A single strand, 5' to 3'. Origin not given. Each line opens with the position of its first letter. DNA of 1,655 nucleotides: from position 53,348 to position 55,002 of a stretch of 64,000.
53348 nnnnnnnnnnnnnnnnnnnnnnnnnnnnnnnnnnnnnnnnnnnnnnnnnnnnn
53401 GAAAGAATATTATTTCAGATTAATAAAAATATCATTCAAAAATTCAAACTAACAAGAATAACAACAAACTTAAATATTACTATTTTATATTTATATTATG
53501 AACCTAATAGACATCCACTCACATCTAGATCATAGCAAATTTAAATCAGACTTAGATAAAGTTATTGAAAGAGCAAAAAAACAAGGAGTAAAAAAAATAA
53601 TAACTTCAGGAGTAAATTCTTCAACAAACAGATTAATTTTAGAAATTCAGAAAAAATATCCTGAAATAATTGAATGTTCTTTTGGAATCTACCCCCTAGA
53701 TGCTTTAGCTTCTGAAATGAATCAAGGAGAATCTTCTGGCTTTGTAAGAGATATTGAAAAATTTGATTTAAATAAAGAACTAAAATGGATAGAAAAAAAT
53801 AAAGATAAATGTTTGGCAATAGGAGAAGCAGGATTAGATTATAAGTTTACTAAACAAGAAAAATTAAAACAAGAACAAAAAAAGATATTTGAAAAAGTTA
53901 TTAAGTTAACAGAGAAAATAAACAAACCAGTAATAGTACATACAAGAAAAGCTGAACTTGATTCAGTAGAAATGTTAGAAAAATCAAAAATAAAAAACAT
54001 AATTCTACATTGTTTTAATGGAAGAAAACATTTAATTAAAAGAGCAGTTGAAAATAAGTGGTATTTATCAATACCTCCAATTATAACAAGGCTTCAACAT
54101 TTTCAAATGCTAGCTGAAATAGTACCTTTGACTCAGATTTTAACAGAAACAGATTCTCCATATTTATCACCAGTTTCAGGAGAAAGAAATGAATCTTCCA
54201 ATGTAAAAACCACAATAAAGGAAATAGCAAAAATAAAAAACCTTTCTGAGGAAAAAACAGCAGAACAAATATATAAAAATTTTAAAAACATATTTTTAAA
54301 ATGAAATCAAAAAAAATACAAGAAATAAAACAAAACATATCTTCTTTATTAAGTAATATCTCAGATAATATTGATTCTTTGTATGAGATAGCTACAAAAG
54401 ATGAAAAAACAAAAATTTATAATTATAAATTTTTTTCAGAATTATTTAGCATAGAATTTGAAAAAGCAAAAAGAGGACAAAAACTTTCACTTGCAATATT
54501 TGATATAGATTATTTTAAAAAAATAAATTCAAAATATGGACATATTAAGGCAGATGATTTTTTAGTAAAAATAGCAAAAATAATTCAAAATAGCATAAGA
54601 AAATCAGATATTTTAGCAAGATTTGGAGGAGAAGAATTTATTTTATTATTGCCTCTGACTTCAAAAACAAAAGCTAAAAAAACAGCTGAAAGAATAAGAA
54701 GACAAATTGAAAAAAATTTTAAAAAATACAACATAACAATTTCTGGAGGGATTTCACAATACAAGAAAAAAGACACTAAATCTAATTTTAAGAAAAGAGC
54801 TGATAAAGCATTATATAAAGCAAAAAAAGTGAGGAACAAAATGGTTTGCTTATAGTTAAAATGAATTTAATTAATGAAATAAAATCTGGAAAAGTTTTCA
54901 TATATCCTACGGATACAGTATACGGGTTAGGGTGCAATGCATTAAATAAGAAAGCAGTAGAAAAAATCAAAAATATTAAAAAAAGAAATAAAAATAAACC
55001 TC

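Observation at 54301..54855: Stand-alone GGDEF (diguanylate cyclase-like) domain protein in an archaeal genome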

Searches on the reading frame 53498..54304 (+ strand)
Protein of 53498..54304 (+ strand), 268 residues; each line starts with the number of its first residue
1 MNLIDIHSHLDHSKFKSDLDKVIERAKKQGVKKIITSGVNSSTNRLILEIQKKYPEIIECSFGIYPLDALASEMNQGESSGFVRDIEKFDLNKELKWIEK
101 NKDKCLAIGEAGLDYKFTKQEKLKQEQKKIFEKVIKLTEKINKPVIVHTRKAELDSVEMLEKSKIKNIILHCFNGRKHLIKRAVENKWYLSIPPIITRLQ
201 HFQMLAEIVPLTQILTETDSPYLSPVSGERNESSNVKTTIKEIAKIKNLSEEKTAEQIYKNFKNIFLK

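Call 3: search_protein_families(library=pfam, proteins=[window:53498-54304:+], max_evalue=0.01)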
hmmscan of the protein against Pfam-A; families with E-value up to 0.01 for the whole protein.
window:53498-54304:+ (268 aa): 2 families
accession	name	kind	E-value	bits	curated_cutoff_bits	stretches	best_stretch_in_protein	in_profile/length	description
PF01026.27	TatD_DNase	-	8.6e-68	228.9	27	1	4-266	1-252/253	TatD related DNase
PF01979.26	Amidohydro_1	-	0.0013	18.5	25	1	3-177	6-184/345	Amidohydrolase family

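Call 68: search_protein_families(library=padloc, proteins=[window:53498-54304:+], max_evalue=0.001)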
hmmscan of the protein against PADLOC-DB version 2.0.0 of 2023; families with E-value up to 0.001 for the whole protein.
window:53498-54304:+ (268 aa): 1 family
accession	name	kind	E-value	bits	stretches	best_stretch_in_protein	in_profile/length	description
PDLC02215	QatD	-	1.2e-28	98.3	1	92-266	71-247/250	-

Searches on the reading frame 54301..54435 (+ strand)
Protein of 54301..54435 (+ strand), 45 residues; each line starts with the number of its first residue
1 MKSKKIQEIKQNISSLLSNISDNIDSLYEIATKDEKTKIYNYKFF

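Call 72: find_homologous_proteins(query=A2, max_evalue=0.001)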
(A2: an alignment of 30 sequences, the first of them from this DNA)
Query A2 (30 sequences) (45 aa, profile of the alignment): 26 proteins with E <= 0.001 among 558 candidates.
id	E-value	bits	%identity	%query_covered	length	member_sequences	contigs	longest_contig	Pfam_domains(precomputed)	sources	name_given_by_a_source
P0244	1.8e-23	100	43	82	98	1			PF00990.27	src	-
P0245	2.2e-23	100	45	84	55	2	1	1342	-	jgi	-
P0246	3.6e-23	99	43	82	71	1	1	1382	-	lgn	-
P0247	9.4e-23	98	43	82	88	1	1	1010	-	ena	-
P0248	2.7e-22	97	46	82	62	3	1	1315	-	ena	-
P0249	5.4e-22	96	44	80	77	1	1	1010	-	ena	-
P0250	6.2e-22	95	47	80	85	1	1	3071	PF00990.27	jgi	jgi:PleD family two-component response regulator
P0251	9.4e-22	95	50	80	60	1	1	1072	-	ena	-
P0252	1.0e-21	95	47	80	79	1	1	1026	PF00990.27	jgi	-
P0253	1.7e-21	94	41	82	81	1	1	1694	-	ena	-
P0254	3.4e-21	93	49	82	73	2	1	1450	-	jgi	-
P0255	5.9e-21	92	42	80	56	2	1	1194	-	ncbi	-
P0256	2.7e-20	90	40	78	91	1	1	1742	-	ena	-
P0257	3.5e-20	90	47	80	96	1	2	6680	PF00990.27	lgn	-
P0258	4.6e-20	89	47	80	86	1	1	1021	PF00990.27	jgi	-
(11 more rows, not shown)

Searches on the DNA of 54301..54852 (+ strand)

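Call 59: search_rna_families(sources=[L082, L083, L084, L085, L086, L087, L088], threshold=gathering)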
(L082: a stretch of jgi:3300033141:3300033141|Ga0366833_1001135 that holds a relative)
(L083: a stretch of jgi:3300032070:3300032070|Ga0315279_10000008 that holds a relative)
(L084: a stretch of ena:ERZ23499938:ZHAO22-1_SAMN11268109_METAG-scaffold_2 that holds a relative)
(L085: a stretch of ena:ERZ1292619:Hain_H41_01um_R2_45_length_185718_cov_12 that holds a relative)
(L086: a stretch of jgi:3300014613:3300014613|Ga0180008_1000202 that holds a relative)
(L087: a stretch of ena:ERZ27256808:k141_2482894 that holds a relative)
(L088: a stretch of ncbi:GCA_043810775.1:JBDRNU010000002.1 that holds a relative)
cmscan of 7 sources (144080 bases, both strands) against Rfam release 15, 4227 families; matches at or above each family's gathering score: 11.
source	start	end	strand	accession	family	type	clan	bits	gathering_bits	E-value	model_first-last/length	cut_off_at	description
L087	11779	11859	-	RF00005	tRNA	Gene; tRNA;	CL00001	59.7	29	4.8e-10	1-71/71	no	tRNA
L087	6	90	-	RF00005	tRNA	Gene; tRNA;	CL00001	59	29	7.7e-10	1-71/71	no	tRNA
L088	12491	12572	+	RF00005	tRNA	Gene; tRNA;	CL00001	59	29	7.4e-10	1-71/71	no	tRNA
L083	12959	13039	-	RF00005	tRNA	Gene; tRNA;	CL00001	58.5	29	1e-09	1-71/71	no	tRNA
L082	11300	11383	-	RF00005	tRNA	Gene; tRNA;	CL00001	57.7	29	1.7e-09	1-71/71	no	tRNA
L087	11908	11982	-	RF00005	tRNA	Gene; tRNA;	CL00001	57.1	29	2.5e-09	1-71/71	no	tRNA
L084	11131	11211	-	RF00005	tRNA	Gene; tRNA;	CL00001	55.4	29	7.5e-09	1-71/71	no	tRNA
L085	17479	17559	-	RF00005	tRNA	Gene; tRNA;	CL00001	55.2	29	8.3e-09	1-71/71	no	tRNA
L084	11330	11404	-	RF00005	tRNA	Gene; tRNA;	CL00001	55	29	9.4e-09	1-71/71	no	tRNA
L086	11103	11273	-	RF00005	tRNA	Gene; tRNA;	CL00001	42.7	29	2.3e-05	1-71/71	no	tRNA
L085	11708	11885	-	RF00005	tRNA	Gene; tRNA;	CL00001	37.5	29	0.00061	1-71/71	no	tRNA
